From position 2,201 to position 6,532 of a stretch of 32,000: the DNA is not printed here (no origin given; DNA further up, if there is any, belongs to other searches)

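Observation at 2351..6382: Ten-haem cytochrome c fused to an LVIVD beta-propeller: a candidate novel periplasmic or cell-surface redox enzyme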

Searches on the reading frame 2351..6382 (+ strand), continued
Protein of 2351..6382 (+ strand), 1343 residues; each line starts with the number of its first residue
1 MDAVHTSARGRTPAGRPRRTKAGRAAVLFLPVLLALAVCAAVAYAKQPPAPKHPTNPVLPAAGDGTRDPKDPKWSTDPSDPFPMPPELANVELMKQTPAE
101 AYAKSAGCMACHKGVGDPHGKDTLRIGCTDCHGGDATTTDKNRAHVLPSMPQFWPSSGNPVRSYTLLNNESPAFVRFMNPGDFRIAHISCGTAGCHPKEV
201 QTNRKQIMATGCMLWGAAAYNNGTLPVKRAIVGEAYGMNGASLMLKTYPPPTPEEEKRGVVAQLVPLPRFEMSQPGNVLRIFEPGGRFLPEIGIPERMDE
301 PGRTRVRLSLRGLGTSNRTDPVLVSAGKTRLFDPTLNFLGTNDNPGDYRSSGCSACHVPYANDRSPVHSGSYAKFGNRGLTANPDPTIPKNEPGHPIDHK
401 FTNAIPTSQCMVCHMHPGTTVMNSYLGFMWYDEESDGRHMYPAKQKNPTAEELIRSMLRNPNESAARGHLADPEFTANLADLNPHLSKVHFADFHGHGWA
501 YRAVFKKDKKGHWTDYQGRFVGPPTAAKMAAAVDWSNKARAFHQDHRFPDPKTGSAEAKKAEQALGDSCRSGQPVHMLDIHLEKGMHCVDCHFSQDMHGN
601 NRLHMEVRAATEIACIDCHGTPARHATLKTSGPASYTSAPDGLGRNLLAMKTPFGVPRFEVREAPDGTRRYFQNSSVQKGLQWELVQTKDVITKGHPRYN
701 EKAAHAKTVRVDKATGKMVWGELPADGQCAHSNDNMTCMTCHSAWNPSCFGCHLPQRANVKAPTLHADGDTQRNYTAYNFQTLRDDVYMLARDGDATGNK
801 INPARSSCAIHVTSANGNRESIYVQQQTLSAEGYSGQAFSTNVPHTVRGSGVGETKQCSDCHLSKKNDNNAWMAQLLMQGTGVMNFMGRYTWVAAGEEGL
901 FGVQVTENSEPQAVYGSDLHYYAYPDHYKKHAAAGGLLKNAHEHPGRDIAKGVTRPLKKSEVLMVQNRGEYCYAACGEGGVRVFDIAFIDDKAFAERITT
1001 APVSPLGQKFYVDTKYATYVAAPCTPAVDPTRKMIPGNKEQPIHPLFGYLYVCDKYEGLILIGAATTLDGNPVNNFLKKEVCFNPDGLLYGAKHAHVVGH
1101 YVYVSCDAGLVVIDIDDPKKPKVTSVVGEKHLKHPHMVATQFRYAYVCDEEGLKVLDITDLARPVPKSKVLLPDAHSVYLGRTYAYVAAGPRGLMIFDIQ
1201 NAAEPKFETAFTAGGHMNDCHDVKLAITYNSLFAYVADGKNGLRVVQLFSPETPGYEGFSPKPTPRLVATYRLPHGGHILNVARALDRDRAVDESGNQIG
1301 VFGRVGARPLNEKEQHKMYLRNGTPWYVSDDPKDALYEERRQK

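Call 17: find_encoding_contigs(protein=P0035, flank=8000, max_places=1)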
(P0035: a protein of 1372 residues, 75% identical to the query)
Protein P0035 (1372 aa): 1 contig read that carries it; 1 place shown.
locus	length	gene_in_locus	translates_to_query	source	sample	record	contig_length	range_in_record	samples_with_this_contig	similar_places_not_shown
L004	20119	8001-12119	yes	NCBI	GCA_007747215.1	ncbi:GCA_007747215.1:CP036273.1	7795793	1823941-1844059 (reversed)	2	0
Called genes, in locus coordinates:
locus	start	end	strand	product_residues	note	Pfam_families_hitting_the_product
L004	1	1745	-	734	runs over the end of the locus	-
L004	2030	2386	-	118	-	-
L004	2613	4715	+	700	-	PF00501:AMP-binding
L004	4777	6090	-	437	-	PF05150:Legionella_OMP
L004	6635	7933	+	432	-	PF00069:Pkinase, PF07714:PK_Tyr_Ser-Thr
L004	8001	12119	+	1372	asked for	PF08309:LVIVD (faint)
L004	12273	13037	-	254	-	-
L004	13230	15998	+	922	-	-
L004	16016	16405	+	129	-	PF01219:DAGK_prokar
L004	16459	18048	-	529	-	PF07585:BBP7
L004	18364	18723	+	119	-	-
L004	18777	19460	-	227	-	PF02678:Pirin, PF17954:Pirin_C_2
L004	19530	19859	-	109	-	PF07238:PilZ (weak)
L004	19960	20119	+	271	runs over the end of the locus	PF00491:Arginase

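Call 18: find_encoding_contigs(protein=P0119, flank=8000, max_places=1)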
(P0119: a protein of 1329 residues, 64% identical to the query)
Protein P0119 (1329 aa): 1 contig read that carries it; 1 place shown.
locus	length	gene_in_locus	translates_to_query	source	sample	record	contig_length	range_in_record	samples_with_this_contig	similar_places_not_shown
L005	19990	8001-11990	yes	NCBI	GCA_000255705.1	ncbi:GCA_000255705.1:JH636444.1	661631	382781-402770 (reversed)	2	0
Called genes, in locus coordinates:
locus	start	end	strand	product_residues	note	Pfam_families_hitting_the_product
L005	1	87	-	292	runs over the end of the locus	PF01565:FAD_binding_4, PF02873:MurB_C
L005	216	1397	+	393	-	PF00266:Aminotran_5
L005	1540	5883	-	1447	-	PF06283:ThuA, PF13442:Cytochrome_CBB3 (faint), PF23500:DUF7133, PF00034:Cytochrom_C (faint)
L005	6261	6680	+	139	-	PF27746:Small_heat_shock_put (weak), PF00011:HSP20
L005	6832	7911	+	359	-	PF05150:Legionella_OMP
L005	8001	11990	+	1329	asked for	PF08309:LVIVD (faint)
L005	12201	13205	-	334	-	PF01408:GFO_IDH_MocA, PF22725:GFO_IDH_MocA_C3 (weak)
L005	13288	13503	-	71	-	-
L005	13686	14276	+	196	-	-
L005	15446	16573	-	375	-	-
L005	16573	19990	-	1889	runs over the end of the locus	PF13401:AAA_22 (weak)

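Call 37: find_related_loci(query=A1, collection=genome_contigs, flank=10000)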
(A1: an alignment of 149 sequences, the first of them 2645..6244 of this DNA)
Query A1 (1200 aa) in genome_contigs; peptide patterns used: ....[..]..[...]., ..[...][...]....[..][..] (x = any residue, [..] = any of these).
600 stretches matched a pattern (row limit reached: there are more); 595 encode a relative of the query (tblastn E <= 1e-3); the best 80 are kept; 80 distinct loci.
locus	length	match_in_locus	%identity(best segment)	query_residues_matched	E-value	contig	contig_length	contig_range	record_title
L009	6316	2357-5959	81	1-1200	0e+0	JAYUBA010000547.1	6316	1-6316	MAG: Frigoriglobus sp. isolate GFS_6685 GFS_6685_546, whole genome shotgun sequence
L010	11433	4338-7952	77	2-1200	0e+0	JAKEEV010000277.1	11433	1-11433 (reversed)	MAG: Planctomycetia bacterium isolate PMV_1_maxbin.004 PMV_1_maxbin.004.k101_223640, whole genome shotgun sequence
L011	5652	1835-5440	76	5-1200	0e+0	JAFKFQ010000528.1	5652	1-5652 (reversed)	Bacterium isolate SCN18_30_10_14_R2_B_71_11 SCN18_30_10_14_R2_B_scaffold_6716, whole genome shotgun sequence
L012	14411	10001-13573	75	2-1200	0e+0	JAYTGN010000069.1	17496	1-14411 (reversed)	MAG: Gemmataceae bacterium isolate GFS_2344 GFS_2344_68, whole genome shotgun sequence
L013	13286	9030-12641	74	1-1200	0e+0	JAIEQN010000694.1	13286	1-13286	MAG: Gemmataceae bacterium isolate co.spades.METABAT.1kb_005 c_000000431846, whole genome shotgun sequence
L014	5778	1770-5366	74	1-1200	0e+0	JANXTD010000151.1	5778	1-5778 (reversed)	MAG: Fimbriiglobus sp. isolate 338R_metabat_142_sub 338R_k141_7218, whole genome shotgun sequence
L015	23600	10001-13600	78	1-1200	0e+0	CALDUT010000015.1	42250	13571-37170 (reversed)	MAG: uncultured Gemmata sp. isolate N1_Bin_METABAT__218_1 genome assembly, contig: c_000002530043, whole genome shotgun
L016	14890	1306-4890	68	2-1200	0e+0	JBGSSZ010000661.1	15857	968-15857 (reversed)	MAG: Limnoglobus sp. isolate JTS-AC394 k141_4396302, whole genome shotgun sequence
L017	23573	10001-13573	67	5-1200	0e+0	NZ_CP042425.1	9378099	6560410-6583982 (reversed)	Limnoglobus roseus strain PX52 chromosome, complete genome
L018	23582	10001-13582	66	2-1200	0e+0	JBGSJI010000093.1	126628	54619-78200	MAG: Limnoglobus sp. isolate JTS-AC153 k141_1233309, whole genome shotgun sequence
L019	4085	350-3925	68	6-1200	0e+0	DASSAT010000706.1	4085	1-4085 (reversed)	MAG TPA_asm: Fimbriiglobus sp. isolate SMAG_U873 k141_580661, whole genome shotgun sequence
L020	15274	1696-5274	61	2-1200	0e+0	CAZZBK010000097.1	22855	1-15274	MAG TPA_asm: uncultured Planctomycetaceae bacterium isolate SRP150892_co2_249 genome assembly, contig: NODE_3031_length_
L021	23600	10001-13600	59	3-1200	0e+0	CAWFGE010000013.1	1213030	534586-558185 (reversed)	MAG: uncultured Planctomycetaceae bacterium isolate MFD05684.bin.1.171 genome assembly, contig: contig_28792, whole geno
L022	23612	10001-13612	60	2-1200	0e+0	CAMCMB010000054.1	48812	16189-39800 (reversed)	MAG: Pirellula staleyi DSM 6068 isolate MiH-22jul19-314 genome assembly, contig: MiH-22jul19-C1112, whole genome shotgun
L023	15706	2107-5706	60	5-1200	0e+0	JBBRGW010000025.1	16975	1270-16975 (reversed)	MAG: Pirellulales bacterium isolate Co_metawrap_2664 Cmw_2664_k141_12193472_length_16975_cov_8.0000, whole genome shotgu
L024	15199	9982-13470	60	2-1200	0e+0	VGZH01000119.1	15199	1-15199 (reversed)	MAG: Planctomycetota bacterium isolate K_Offshore_80m_m2_029 K_Offshore_80m_m2_029_Ga0194132_10008117, whole genome shot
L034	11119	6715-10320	59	3-1200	0e+0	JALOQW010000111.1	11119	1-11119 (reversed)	MAG: Pirellula sp. isolate Prado165 scaffold_6705, whole genome shotgun sequence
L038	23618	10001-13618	58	1-1200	0e+0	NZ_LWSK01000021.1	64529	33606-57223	Rubripirellula obstinata strain CECT 8602 contig21, whole genome shotgun sequence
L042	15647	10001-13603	59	3-1200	0e+0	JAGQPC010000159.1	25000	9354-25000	MAG: Planctomycetales bacterium isolate HKST-UBA30 2012-05-30_1_(paired)_contig_148894, whole genome shotgun sequence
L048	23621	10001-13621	58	2-1200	0e+0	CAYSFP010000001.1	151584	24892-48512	MAG TPA_asm: uncultured Planctomycetaceae bacterium isolate SRP344714_co2_105 genome assembly, contig: NODE_199_length_1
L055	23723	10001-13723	57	6-1200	0e+0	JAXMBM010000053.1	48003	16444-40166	MAG: Pirellulales bacterium isolate STL-PLA36 C3.140.fa-53, whole genome shotgun sequence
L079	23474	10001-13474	50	1-1200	0e+0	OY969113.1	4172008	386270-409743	MAG: uncultured Acidobacteriota bacterium isolate MFD03399.bin.1.55 genome assembly, chromosome: 1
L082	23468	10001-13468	51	2-1200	0e+0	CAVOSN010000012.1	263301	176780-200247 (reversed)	MAG: uncultured Acidobacteriota bacterium isolate MFD00031.bin.1.180 genome assembly, contig: contig_29822, whole genome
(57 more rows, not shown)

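Call 43: search_protein_families(library=pfam, proteins=[L038:7548-9653:+, L079:7522-9801:+, L038:4839-7289:-, L079:5782-7374:-, L038:4050-4808:-, L038:16942-18774:-, L038:21979-23490:+, L038:20866-21978:+, L048:21909-23579:-, L015:21633-23600:+], max_evalue=0.01)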
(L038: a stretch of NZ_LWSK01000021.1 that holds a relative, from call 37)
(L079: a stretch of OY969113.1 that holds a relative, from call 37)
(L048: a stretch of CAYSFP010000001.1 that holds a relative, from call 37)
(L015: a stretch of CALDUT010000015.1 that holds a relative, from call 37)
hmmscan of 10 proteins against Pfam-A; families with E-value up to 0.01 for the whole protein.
L038:7548-9653:+ (701 aa): 0 families

L079:7522-9801:+ (759 aa): 4 families
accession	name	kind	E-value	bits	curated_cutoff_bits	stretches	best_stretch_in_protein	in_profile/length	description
PF13620.12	CarboxypepD_reg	-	1.1e-15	58.1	32.3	1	88-167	2-81/82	Carboxypeptidase regulatory-like domain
PF13715.12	CarbopepD_reg_2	-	4.2e-05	23.9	32.2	1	89-149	2-59/88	CarboxypepD_reg-like domain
PF14686.12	fn3_3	-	0.00059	20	24.4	1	121-159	32-71/75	Polysaccharide lyase family 4, domain II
PF17210.9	SdrD_B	-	0.0018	18.9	29.7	1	93-151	17-75/112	SdrD B-like domain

L038:4839-7289:- (816 aa): 3 families
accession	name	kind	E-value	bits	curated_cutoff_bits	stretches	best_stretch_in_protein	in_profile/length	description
PF00404.24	Dockerin_1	-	1.4e-14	54.4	22.9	2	31-94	3-56/57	Dockerin type I domain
PF03928.20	HbpS-like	-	1.2e-13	51.6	25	2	734-782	81-126/128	Haem degrading protein HbpS-like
PF07595.18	Planc_extracel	-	0.00081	19.4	25.5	1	5-22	2-19/20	Planctomycete extracellular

L079:5782-7374:- (530 aa): 1 family
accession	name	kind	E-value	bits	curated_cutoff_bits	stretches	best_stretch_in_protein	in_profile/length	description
PF03928.20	HbpS-like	-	1.8e-24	86.6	25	2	320-492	1-121/128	Haem degrading protein HbpS-like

L038:4050-4808:- (252 aa): 0 families

L038:16942-18774:- (610 aa): 6 families
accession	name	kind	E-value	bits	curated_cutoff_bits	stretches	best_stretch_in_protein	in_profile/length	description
PF22113.1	Mtrc-MtrF_II-IV_dom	-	1.6e-06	28.2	30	0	231-294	78-132/176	Outer membrane cytochrome MtrC/MtrF-like, domains II/IV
PF14522.11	Cytochrome_C7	-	3.6e-06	27.2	24.8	1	204-289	14-66/67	Cytochrome c7 and related cytochrome c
PF14537.11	Cytochrom_c3_2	-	7.1e-06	26.8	25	1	202-246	25-69/79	Cytochrome c3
PF13442.11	Cytochrome_CBB3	-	0.0002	22.1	27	0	197-214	5-22/68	Cytochrome C oxidase, cbb3-type, subunit III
PF02085.21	Cytochrom_CIII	-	0.00036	21.3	22.9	0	235-291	31-84/101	Class III cytochrome C family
PF13435.11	Cytochrome_C554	-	0.0041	18.5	20.8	1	237-301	2-68/84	Cytochrome c554 and c-prime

L038:21979-23490:+ (503 aa): 6 families
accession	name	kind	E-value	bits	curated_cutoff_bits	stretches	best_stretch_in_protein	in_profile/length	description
PF22113.1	Mtrc-MtrF_II-IV_dom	-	3e-14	53.4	30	2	413-493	78-166/176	Outer membrane cytochrome MtrC/MtrF-like, domains II/IV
PF14522.11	Cytochrome_C7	-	3.9e-14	52.7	24.8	2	410-491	4-67/67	Cytochrome c7 and related cytochrome c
PF14537.11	Cytochrom_c3_2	-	1.5e-11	45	25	1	414-496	4-70/79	Cytochrome c3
PF09699.15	Paired_CXXCH_1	-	1.8e-07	31.2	20.6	1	130-163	4-38/41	Doubled CXXCH motif (Paired_CXXCH_1)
PF13442.11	Cytochrome_CBB3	-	1.7e-05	25.5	27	0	280-314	10-38/68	Cytochrome C oxidase, cbb3-type, subunit III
PF03264.19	Cytochrom_NNT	-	0.0015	18.8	24.1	0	413-457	122-166/174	NapC/NirT cytochrome c family, N-terminal region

L038:20866-21978:+ (370 aa): 0 families

L048:21909-23579:- (556 aa): 13 families
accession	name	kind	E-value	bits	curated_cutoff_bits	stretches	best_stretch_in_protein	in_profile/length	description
PF00027.35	cNMP_binding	-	4.5e-21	75.1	27.5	2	14-57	43-86/89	Cyclic nucleotide-binding domain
PF12838.12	Fer4_7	-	2e-11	44.6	27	2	471-542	2-52/52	4Fe-4S dicluster domain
PF13237.11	Fer4_10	-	4.8e-08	33.2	25.5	1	396-413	2-19/53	4Fe-4S dicluster domain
PF12837.12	Fer4_6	-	9.7e-08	32.1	25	2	397-414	3-20/24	4Fe-4S binding domain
PF00037.32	Fer4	-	1.6e-07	31.2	21.1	2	468-486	5-23/24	4Fe-4S binding domain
PF13187.11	Fer4_9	-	2.4e-07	31.1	27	2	440-485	2-51/52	4Fe-4S dicluster domain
PF12797.12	Fer4_2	-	3.9e-06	26.9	24.5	2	396-413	3-20/22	4Fe-4S binding domain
PF13247.11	Fer4_11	-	1.3e-05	25.7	26.2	1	435-508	5-81/100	4Fe-4S dicluster domain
PF13534.11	Fer4_17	-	1.9e-05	25.5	22.2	1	471-541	2-59/61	4Fe-4S dicluster domain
PF13183.11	Fer4_8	-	6e-05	23.9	27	0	471-541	5-67/68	4Fe-4S dicluster domain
PF13484.11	Fer4_16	-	7.1e-05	24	30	1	471-540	2-65/66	4Fe-4S double cluster binding domain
PF14697.11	Fer4_21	-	0.00043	20.8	35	1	441-488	6-59/59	4Fe-4S dicluster domain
PF12800.12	Fer4_4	-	0.0016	19.1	24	1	469-484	2-17/17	4Fe-4S binding domain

L015:21633-23600:+ (656 aa): 5 families
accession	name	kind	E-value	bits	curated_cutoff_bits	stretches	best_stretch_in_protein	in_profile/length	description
PF01512.22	Complex1_51K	-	1.1e-36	126.4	31.2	1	244-420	2-146/150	Nuo51 FMN-binding domain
PF01257.25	2Fe-2S_thioredx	-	2.3e-17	63.6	24.8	1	2-117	15-127/145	Thioredoxin-like [2Fe-2S] ferredoxin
PF10589.14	NADH_4Fe-4S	-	1.1e-10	41.6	23.5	1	597-635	3-41/85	NADH-ubiquinone oxidoreductase-F iron-sulfur binding region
PF10531.15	SLBB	-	2.5e-07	30.9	27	1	454-489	2-34/55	SLBB domain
PF22461.2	SLBB_2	-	0.0016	19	27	1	453-494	2-43/79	SLBB domain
